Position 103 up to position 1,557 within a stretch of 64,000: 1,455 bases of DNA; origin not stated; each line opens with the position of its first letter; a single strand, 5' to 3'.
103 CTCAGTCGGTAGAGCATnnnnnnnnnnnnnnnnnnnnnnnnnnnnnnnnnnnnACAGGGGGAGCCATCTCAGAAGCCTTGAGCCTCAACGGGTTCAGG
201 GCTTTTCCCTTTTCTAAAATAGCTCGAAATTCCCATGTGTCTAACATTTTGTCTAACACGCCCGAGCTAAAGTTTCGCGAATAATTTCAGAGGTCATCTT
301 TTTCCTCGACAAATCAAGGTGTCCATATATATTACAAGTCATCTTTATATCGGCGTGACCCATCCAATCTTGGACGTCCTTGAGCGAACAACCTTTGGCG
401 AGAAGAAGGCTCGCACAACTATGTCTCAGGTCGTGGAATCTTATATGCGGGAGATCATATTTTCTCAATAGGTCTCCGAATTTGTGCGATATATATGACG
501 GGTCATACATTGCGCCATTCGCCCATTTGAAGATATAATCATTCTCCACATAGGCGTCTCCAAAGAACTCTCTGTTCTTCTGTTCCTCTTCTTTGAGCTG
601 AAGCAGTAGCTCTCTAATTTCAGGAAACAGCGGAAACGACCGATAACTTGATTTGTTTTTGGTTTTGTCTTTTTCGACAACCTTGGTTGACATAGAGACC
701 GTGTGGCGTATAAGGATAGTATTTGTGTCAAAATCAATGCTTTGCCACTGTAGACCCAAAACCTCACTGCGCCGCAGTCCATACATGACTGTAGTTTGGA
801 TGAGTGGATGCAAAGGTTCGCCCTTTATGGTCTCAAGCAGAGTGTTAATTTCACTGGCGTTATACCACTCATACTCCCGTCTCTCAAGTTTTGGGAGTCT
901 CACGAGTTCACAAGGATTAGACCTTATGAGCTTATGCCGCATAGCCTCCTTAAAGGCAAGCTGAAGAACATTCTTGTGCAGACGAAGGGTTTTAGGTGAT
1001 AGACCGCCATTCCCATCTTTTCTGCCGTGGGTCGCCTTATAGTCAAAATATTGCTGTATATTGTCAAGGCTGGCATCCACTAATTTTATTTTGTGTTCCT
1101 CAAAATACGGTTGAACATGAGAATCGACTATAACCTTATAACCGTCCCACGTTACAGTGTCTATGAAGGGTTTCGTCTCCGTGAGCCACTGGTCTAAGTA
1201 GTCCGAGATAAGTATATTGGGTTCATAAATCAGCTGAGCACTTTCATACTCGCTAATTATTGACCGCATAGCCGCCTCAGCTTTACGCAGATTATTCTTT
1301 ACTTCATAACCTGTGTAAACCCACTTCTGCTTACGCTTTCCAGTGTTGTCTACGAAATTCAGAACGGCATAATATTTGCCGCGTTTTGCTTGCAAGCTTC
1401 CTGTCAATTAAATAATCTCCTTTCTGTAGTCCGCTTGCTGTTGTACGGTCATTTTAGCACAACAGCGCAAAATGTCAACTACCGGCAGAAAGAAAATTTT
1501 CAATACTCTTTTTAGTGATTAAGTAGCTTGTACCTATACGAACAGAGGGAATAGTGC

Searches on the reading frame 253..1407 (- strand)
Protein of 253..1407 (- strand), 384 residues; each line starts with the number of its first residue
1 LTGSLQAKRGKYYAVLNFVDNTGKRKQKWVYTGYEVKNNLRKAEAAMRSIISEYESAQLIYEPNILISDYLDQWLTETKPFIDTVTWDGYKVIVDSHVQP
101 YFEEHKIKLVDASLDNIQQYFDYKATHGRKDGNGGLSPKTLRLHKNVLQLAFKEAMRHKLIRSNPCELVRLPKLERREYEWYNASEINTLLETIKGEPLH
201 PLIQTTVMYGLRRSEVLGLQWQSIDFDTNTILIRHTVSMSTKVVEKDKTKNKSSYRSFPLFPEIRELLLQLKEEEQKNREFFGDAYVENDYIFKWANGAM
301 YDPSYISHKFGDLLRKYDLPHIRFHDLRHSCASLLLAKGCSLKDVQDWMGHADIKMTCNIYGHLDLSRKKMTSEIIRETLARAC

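Call 9: search_protein_families(library=pfam, proteins=[window:253-1407:-], max_evalue=0.01)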
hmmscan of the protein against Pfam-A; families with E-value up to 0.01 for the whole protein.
window:253-1407:- (384 aa): 3 families
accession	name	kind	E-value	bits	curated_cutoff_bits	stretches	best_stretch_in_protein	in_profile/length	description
PF00589.27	Phage_integrase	-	6.6e-25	88.3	27.1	1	183-365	4-169/172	Phage integrase family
PF14659.12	Phage_int_SAM_3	-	9.2e-07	29.4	22.6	1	68-109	3-44/58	Phage integrase, N-terminal SAM-like domain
PF13102.12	Phage_int_SAM_5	-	0.0048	17.7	22.3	0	85-165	20-92/98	Phage integrase SAM-like domain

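Call 10: search_protein_families(library=phrogs, proteins=[window:253-1407:-], max_evalue=0.01)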
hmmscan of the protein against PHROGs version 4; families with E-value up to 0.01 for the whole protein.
window:253-1407:- (384 aa): 8 families
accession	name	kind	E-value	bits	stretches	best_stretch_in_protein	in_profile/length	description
phrog_1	-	integration and excision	3.5e-66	225.7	1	8-370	120-441/611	integrase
phrog_216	-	integration and excision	1.1e-35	124.2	1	145-373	19-233/301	integrase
phrog_7685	-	integration and excision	3e-14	54.2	1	249-378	122-237/240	integrase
phrog_26960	-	unknown function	3.6e-11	44.5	1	3-113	9-117/146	-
phrog_37709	-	unknown function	7.7e-06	26.9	1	158-233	39-111/116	-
phrog_35951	-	unknown function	0.00014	23.3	1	314-366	13-64/97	-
phrog_34557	-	integration and excision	0.0002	22.1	1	206-358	7-161/183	integrase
phrog_25190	-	integration and excision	0.00022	22.6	1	306-364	31-89/109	integrase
